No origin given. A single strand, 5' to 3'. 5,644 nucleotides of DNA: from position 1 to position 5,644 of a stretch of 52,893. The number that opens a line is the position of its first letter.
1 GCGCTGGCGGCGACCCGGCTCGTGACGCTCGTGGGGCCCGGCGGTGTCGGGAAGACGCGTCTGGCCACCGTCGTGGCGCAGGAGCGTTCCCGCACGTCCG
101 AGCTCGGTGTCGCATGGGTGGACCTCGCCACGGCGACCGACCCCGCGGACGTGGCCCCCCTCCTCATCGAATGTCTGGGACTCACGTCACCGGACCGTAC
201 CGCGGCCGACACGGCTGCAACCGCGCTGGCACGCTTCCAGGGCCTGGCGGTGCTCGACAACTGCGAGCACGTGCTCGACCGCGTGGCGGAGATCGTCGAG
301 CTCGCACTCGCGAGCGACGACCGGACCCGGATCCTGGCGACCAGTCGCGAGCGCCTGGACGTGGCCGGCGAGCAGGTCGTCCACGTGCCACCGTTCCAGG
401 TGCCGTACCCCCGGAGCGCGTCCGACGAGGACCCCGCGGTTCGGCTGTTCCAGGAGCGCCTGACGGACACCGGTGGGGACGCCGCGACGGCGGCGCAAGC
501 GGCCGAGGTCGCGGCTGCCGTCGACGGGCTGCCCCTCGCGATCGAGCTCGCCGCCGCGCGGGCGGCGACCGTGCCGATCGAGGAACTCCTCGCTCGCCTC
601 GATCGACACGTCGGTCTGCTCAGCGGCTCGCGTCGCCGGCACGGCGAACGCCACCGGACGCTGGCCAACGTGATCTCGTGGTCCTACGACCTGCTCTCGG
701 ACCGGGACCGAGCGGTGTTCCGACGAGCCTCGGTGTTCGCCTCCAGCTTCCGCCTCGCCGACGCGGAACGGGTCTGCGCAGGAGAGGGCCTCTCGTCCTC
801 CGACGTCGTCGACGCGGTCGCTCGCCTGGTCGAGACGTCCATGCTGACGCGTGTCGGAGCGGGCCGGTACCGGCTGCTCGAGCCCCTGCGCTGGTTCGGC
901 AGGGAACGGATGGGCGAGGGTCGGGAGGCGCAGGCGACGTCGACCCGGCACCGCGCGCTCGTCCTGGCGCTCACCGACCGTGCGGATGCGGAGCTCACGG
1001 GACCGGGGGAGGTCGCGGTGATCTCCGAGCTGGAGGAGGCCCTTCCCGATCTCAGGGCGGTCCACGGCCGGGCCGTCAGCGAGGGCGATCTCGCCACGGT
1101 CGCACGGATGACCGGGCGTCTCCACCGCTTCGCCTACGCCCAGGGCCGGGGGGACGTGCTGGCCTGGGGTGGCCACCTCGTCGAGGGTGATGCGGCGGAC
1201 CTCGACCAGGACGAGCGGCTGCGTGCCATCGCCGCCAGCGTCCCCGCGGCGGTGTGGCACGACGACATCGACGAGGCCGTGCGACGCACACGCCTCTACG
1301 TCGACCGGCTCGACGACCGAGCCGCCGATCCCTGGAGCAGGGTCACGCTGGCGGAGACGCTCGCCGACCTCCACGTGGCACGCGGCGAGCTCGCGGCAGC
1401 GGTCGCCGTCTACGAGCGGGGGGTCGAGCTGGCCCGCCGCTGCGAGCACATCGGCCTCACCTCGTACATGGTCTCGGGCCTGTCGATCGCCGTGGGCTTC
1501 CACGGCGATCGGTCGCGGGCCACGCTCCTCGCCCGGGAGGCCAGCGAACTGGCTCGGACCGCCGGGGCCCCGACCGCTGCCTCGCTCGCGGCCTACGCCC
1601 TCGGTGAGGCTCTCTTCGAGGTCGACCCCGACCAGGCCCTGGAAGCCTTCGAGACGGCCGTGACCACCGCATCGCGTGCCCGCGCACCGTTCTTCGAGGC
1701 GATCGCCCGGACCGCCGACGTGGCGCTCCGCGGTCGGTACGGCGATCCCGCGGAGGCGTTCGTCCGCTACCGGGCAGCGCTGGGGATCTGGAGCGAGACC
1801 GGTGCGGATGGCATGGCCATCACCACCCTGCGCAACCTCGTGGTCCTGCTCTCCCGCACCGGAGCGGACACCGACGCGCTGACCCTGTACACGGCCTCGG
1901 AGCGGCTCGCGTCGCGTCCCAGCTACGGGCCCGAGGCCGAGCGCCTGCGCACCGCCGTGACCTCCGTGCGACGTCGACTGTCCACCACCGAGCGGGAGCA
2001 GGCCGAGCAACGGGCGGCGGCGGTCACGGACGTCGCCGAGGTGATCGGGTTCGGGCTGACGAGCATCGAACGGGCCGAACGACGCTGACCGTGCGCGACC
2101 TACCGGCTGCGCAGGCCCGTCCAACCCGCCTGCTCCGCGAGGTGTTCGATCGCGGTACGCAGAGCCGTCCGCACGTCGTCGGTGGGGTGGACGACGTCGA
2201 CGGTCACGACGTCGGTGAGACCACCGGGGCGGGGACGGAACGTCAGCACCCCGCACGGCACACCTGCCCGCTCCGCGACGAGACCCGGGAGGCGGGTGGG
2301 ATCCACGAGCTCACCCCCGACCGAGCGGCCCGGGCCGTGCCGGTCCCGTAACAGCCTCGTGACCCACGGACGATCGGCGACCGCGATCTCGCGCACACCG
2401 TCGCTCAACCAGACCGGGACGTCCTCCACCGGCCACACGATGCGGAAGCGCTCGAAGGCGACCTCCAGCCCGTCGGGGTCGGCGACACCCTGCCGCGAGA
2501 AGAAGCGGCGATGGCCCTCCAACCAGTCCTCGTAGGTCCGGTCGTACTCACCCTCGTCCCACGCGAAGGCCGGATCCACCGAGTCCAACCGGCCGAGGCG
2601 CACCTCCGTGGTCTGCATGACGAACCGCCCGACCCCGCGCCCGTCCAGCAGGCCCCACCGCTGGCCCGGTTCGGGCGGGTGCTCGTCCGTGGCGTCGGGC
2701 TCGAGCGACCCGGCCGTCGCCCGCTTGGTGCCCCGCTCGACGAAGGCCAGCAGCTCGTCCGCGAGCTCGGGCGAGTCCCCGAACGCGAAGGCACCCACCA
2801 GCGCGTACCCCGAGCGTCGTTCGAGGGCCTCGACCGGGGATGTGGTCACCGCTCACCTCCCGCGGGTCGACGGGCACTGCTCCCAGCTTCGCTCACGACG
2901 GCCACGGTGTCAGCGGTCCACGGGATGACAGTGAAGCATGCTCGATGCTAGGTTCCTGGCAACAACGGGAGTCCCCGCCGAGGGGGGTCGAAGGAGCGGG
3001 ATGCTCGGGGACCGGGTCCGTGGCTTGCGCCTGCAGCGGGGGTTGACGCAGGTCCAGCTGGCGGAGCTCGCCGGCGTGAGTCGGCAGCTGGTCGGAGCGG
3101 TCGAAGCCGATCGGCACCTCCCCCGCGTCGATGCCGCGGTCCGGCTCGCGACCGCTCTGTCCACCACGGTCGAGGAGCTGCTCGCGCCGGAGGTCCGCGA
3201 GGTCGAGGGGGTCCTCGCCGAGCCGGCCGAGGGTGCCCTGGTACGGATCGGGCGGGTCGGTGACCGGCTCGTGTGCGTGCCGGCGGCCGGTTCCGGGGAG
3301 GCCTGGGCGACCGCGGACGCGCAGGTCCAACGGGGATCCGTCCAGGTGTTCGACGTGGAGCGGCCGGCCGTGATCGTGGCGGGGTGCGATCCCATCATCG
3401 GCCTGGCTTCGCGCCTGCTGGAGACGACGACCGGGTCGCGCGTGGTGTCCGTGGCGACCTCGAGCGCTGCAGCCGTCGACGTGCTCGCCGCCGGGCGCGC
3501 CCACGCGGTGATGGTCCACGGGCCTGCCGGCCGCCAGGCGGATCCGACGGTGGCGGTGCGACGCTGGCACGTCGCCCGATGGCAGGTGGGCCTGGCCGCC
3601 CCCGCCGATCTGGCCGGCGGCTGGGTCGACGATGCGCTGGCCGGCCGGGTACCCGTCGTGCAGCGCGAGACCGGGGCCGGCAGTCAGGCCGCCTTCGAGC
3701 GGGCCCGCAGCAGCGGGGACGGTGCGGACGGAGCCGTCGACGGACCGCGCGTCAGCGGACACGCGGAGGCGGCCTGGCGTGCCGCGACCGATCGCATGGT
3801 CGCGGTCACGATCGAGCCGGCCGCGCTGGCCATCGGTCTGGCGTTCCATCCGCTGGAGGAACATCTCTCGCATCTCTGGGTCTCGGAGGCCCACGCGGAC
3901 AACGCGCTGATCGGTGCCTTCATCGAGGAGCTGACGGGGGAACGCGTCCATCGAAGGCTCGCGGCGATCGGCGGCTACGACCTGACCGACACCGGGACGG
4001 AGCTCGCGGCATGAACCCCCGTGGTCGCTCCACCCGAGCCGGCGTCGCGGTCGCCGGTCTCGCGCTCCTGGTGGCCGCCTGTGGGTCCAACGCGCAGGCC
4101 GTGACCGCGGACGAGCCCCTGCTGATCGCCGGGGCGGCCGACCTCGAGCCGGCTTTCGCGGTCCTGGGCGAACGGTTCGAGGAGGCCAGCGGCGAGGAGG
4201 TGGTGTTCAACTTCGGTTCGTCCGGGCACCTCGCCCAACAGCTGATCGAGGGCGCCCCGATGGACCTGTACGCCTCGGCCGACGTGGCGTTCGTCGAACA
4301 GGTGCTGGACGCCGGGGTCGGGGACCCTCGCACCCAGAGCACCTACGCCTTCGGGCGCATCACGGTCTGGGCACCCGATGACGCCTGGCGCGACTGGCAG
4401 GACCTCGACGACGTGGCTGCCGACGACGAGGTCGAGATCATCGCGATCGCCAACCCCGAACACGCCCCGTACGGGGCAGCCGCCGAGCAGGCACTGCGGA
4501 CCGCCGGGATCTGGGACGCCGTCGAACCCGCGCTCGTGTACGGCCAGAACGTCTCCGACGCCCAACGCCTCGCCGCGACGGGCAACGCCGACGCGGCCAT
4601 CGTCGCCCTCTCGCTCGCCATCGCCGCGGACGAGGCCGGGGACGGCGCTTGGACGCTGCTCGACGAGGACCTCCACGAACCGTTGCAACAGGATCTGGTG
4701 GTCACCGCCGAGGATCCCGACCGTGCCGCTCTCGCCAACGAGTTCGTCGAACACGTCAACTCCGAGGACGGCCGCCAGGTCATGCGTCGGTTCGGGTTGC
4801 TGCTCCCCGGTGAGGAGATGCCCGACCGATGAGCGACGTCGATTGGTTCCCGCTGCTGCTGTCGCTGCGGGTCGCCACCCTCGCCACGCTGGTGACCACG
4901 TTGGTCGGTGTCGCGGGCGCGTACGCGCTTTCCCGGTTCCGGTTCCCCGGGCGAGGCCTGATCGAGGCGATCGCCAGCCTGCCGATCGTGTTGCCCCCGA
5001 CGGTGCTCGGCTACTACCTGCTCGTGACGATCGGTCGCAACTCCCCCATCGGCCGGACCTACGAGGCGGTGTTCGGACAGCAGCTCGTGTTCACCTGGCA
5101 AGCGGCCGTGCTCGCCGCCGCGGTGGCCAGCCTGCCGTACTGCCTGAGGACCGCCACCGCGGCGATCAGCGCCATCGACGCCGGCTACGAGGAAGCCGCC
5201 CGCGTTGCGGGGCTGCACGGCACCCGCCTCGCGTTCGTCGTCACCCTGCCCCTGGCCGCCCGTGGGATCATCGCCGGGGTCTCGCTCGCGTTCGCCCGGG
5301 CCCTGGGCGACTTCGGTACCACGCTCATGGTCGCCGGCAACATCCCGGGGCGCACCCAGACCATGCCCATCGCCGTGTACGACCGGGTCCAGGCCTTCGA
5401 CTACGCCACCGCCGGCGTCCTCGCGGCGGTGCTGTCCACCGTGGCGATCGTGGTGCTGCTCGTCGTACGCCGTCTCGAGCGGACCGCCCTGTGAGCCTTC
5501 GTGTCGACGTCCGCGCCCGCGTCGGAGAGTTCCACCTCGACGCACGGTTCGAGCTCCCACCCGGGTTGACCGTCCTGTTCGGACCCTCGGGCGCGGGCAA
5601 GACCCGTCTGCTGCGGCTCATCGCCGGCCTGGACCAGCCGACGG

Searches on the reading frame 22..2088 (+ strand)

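Call 44: search_protein_families(library=pfam, proteins=[window:22-2088:+], max_evalue=0.00001)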
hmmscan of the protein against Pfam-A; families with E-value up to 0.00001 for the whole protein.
window:22-2088:+ (688 aa): 1 family
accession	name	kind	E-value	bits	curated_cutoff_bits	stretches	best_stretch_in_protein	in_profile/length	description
PF00931.28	NB-ARC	-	1.3e-08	34.8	23.5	1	1-223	21-247/248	NB-ARC domain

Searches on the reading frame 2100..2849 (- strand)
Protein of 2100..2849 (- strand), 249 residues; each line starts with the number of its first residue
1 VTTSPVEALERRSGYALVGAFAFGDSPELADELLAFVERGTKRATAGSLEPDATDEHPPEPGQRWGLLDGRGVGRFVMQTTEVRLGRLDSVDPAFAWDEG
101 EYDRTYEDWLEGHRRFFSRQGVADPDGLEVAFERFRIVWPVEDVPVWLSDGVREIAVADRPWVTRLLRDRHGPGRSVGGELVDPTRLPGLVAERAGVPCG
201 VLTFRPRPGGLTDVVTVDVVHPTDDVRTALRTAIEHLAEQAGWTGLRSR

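Call 44: search_protein_families(library=pfam, proteins=[window:2100-2849:-], max_evalue=0.00001)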
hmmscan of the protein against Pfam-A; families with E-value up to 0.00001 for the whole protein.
window:2100-2849:- (249 aa): 1 family
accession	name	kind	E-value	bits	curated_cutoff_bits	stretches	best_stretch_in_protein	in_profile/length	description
PF04266.20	ASCH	-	8.1e-08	33.3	21.2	1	31-135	5-99/103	ASCH domain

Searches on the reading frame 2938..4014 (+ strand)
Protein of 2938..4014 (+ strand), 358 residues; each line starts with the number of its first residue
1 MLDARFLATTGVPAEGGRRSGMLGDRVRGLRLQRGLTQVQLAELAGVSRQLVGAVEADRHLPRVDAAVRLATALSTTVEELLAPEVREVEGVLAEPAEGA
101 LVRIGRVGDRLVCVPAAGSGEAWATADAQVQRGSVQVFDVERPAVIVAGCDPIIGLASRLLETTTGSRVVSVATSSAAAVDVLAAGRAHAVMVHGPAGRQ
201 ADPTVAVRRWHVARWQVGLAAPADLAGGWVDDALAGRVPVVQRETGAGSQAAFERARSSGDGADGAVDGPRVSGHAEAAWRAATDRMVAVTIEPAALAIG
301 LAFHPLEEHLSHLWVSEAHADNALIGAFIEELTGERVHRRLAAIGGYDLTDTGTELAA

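Call 44: search_protein_families(library=pfam, proteins=[window:2938-4014:+], max_evalue=0.00001)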
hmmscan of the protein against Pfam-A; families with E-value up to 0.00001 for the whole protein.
window:2938-4014:+ (358 aa): 3 families
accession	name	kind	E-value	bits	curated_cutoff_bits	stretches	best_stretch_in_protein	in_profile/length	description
PF12727.12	PBP_like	-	1e-11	44.8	27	1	162-332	6-192/193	PBP superfamily domain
PF13560.12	HTH_31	-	3.5e-11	43.7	27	1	23-81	2-61/64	Helix-turn-helix domain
PF01381.28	HTH_3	-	1.6e-10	41.3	23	1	30-81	4-55/55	Helix-turn-helix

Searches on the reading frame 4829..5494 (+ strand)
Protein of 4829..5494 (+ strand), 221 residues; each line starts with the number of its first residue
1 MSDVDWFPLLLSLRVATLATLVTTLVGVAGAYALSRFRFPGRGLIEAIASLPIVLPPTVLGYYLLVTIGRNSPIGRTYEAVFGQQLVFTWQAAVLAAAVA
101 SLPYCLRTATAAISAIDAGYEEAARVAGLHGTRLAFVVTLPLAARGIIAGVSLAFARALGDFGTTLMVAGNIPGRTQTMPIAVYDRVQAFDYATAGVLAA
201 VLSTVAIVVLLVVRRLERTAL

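Call 44: search_protein_families(library=pfam, proteins=[window:4829-5494:+], max_evalue=0.00001)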
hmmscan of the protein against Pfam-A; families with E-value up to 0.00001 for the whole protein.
window:4829-5494:+ (221 aa): 1 family
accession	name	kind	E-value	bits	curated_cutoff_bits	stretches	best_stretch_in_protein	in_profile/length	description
PF00528.27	BPD_transp_1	-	1.2e-15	58.2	26.4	1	28-213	6-175/184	Binding-protein-dependent transport system inner membrane component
